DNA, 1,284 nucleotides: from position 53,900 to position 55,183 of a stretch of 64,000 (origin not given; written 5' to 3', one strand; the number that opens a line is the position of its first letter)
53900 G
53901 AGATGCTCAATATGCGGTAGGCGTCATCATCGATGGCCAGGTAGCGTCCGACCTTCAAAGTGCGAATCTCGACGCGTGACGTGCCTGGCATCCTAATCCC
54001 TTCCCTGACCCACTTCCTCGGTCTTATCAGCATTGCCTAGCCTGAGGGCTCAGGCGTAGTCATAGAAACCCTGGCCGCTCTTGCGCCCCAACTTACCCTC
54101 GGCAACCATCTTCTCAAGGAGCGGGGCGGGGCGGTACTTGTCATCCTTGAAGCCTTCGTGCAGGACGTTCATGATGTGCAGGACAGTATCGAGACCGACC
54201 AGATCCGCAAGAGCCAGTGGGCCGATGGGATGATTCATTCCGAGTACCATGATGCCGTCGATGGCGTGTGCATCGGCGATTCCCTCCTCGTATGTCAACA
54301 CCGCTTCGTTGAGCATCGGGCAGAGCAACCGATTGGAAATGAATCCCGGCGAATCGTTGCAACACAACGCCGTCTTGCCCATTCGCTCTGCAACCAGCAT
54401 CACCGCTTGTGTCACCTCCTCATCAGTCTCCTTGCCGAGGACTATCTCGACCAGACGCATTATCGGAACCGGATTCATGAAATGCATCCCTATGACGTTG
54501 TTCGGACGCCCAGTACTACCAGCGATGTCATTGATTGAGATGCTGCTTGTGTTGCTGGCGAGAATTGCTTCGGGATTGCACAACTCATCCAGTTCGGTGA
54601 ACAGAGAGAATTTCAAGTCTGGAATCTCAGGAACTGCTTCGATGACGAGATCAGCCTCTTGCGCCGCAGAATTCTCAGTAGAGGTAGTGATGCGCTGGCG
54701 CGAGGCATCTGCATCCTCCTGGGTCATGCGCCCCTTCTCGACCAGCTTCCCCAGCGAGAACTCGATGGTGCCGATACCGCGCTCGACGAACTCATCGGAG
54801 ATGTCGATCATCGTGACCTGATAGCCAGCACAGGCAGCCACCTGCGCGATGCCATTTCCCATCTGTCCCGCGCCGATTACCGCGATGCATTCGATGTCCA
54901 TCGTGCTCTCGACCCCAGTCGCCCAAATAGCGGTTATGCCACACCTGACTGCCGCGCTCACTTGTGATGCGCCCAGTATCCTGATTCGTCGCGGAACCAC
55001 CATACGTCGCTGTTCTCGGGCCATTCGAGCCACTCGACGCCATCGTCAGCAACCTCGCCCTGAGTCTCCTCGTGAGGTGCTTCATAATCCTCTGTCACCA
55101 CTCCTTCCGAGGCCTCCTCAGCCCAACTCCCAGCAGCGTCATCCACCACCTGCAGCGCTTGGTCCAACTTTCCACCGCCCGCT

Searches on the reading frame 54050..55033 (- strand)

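Call 45: search_protein_families(library=ncbifam, proteins=[window:54050-55033:-], max_evalue=0.00001)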
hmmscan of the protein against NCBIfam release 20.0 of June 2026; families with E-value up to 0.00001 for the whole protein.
window:54050-55033:- (327 aa): 20 families
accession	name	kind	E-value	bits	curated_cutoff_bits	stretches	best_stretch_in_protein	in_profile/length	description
NF004474.0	PRK05808.1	subfamily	1.6e-122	408.2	408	1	45-326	1-282/283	3-hydroxybutyryl-CoA dehydrogenase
NF005715.0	PRK07530.1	equivalog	5.5e-103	344.4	420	1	45-326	2-283/292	3-hydroxybutyryl-CoA dehydrogenase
NF006124.0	PRK08268.1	subfamily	4.2e-95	319.6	508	1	44-326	4-287/507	3-hydroxyacyl-CoA dehydrogenase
NF005875.0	PRK07819.1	subfamily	4.8e-90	301.9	319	1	45-326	3-286/287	3-hydroxybutyryl-CoA dehydrogenase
NF006722.0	PRK09260.1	equivalog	1.1e-88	297.2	429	1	47-326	2-281/289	3-hydroxyacyl-CoA dehydrogenase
NF004699.0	PRK06035.1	equivalog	1.6e-80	270.4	500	1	45-325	1-289/294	3-hydroxyacyl-CoA dehydrogenase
TIGR02279.1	PaaC-3OHAcCoADH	equivalog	3.7e-79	266.9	669.4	1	49-327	7-286/503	3-hydroxyacyl-CoA dehydrogenase PaaH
NF008727.0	PRK11730.1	equivalog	6.1e-74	249.6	870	1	44-326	310-592/717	fatty acid oxidation complex subunit alpha FadB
NF008363.0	PRK11154.1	equivalog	3.7e-67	227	869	1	44-327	306-587/708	fatty acid oxidation complex subunit alpha FadJ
NF006143.0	PRK08293.1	equivalog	4.9e-65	219.7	312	1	45-326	2-287/291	3-hydroxyacyl-CoA dehydrogenase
TIGR02437.1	FadB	equivalog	2e-61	208.3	933.55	1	47-326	313-592/714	fatty acid oxidation complex subunit alpha FadB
NF006125.0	PRK08269.1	equivalog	4.9e-59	200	427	1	46-327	4-297/334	3-hydroxybutyryl-CoA dehydrogenase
TIGR02441.1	fa_ox_alpha_mit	equivalog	7.9e-58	196.1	964.65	1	45-326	333-613/737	fatty acid oxidation complex subunit alpha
TIGR02440.1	FadJ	equivalog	1.5e-56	192.1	968.45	1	44-326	301-581/699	fatty acid oxidation complex subunit alpha FadJ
NF042925.1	FHMPC_DH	equivalog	6.1e-53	180.1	500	1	50-327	3-281/304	5-formyl-3-hydroxy-2-methylpyridine 4-carboxylate 5-dehydrogenase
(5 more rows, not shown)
